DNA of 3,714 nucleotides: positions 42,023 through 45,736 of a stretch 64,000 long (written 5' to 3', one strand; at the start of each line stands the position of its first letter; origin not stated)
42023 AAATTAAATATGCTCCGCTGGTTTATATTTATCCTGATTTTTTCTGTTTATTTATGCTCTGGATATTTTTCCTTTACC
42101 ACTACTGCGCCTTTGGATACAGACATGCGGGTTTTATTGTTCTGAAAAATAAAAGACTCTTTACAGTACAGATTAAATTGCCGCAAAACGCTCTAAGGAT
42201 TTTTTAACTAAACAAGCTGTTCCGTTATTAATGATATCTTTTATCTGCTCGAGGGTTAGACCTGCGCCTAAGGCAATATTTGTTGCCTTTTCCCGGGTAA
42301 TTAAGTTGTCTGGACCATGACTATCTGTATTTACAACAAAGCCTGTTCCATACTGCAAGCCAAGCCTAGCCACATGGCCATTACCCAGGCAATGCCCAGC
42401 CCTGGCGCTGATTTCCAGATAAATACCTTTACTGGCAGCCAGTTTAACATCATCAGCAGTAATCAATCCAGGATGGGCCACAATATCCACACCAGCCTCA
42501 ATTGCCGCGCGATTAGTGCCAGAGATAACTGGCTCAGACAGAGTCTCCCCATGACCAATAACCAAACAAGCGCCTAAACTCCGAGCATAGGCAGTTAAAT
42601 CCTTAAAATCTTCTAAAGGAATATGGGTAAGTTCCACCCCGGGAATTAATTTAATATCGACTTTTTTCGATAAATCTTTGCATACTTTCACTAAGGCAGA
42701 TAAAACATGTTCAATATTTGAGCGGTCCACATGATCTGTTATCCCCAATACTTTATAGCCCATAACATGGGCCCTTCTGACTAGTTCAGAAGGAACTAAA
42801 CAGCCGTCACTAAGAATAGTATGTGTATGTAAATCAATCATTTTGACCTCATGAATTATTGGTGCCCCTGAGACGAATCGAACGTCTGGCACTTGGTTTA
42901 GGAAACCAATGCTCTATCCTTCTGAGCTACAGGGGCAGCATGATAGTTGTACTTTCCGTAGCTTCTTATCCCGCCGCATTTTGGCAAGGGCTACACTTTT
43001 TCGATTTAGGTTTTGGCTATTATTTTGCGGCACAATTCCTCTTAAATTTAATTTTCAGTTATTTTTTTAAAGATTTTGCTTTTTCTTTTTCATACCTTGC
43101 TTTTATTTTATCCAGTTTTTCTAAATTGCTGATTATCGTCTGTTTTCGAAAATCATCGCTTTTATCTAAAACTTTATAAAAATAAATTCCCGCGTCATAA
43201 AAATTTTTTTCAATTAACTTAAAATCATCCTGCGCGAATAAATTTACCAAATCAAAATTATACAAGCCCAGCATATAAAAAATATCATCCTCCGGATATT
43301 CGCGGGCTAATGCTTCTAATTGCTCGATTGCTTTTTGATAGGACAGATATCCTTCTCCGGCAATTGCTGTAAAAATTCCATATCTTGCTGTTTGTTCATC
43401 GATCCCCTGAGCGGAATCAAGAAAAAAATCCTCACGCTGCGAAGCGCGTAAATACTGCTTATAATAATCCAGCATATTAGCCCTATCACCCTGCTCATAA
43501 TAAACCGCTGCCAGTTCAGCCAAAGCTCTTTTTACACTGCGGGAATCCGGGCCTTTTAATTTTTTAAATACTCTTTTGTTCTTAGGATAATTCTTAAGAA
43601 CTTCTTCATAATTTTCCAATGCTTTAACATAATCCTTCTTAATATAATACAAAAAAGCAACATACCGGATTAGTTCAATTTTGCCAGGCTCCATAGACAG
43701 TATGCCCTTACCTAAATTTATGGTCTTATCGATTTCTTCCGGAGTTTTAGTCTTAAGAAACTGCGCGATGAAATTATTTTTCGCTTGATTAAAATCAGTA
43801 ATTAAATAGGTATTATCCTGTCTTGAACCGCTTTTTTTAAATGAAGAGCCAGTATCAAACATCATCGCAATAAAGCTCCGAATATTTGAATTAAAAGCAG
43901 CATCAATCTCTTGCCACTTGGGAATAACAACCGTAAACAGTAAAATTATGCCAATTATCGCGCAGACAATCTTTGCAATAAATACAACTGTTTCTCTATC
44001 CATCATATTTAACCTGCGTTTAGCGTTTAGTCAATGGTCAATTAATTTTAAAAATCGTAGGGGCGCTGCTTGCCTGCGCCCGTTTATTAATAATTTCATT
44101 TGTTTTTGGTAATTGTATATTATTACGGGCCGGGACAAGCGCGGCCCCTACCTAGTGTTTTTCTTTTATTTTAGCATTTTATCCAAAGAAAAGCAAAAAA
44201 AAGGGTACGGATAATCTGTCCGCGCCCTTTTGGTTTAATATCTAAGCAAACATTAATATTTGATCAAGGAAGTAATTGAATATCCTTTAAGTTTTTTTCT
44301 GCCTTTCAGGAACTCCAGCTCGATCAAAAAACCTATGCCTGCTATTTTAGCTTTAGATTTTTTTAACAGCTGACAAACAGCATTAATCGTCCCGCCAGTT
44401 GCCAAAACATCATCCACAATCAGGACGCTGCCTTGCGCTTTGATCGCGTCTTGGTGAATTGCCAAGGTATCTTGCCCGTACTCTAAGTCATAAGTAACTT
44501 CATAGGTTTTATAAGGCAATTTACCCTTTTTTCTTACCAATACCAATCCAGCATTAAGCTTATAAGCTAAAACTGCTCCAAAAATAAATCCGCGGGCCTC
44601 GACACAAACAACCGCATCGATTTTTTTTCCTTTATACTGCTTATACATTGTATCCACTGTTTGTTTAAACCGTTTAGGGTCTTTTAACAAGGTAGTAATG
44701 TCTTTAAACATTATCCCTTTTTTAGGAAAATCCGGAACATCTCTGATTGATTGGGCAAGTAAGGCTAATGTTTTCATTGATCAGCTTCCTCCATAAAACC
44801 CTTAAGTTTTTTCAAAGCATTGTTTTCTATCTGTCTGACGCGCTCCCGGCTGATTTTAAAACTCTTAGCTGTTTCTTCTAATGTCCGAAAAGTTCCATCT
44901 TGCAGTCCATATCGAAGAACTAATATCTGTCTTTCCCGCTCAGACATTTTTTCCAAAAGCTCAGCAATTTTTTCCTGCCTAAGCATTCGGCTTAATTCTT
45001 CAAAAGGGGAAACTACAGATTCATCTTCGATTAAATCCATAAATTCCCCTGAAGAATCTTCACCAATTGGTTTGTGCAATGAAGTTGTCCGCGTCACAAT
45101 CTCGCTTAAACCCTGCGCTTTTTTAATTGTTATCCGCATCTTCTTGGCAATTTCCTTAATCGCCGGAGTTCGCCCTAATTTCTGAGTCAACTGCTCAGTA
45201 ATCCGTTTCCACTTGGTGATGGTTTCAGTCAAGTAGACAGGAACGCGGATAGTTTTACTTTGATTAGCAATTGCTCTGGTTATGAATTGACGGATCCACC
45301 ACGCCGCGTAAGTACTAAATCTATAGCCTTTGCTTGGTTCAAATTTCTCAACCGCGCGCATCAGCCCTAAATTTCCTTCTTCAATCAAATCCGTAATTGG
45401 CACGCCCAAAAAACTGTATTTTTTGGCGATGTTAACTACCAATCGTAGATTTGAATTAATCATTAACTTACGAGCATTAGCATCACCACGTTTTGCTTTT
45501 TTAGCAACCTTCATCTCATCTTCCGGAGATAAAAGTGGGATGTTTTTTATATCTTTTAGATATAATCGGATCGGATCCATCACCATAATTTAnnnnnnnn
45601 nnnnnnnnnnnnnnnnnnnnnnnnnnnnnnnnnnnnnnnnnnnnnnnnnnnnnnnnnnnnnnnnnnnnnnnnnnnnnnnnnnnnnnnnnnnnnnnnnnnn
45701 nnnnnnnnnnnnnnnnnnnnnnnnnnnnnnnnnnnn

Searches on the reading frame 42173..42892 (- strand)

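Call 8: search_protein_families(library=pfam, proteins=[window:42173-42892:-], max_evalue=0.001)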
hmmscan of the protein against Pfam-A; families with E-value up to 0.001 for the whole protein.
window:42173-42892:- (239 aa): 1 family
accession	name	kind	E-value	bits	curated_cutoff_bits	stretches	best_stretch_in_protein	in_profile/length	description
PF02811.25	PHP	-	4.1e-09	37.4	26.4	1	20-99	1-75/164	PHP domain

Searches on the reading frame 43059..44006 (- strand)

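Call 8: search_protein_families(library=pfam, proteins=[window:43059-44006:-], max_evalue=0.001)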
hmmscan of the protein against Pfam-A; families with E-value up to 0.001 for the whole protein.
window:43059-44006:- (315 aa): 5 families
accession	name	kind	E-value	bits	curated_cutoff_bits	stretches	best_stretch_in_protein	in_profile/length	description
PF13428.12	TPR_14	-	2.1e-07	31.4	23.5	0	112-149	3-40/44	Tetratricopeptide repeat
PF13424.12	TPR_12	-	5.4e-06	26.9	30.1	1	129-190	15-76/77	Tetratricopeptide repeat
PF13174.12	TPR_6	-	7.8e-05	23.5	26.3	0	121-142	11-32/33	Tetratricopeptide repeat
PF07719.23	TPR_2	-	0.00019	21.7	27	1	114-143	5-34/34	Tetratricopeptide repeat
PF23914.1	TPR_CcmH_CycH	-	0.00027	21.3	42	0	81-144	92-155/158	Cytochrome c-type biogenesis protein H TPR domain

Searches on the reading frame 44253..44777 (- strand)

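Call 8: search_protein_families(library=pfam, proteins=[window:44253-44777:-], max_evalue=0.001)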
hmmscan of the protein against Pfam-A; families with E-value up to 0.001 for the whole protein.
window:44253-44777:- (174 aa): 2 families
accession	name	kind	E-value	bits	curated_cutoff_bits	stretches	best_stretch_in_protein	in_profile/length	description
PF00156.33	Pribosyltran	-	1.1e-19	70.7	26.3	1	32-152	6-124/158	Phosphoribosyl transferase domain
PF14681.12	UPRTase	-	0.00018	21.5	27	1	112-152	118-157/206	Uracil phosphoribosyltransferase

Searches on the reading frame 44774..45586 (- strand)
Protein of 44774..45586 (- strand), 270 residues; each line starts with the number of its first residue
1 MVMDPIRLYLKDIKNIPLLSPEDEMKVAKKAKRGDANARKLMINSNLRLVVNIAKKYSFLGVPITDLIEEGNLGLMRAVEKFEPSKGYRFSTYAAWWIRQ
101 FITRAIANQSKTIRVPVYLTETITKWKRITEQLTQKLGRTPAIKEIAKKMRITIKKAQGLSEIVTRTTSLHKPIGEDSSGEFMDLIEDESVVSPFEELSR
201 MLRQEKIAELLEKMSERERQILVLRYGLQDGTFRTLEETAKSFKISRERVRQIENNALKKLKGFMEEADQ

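Call 8: search_protein_families(library=pfam, proteins=[window:44774-45586:-], max_evalue=0.001)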
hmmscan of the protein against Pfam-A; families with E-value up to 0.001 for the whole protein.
window:44774-45586:- (270 aa): 4 families
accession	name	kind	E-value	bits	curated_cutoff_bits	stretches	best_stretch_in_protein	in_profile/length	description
PF04542.20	Sigma70_r2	-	2.6e-19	69.2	24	1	42-111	1-70/71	Sigma-70 region 2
PF04539.22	Sigma70_r3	-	5.1e-18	65.4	25.3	1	121-196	1-76/78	Sigma-70 region 3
PF04545.22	Sigma70_r4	-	3.4e-17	62.1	24.1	1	210-262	1-49/50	Sigma-70, region 4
PF00140.25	Sigma70_r1_2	-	9.1e-12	45.2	22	1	4-35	1-32/34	Sigma-70 factor, region 1.2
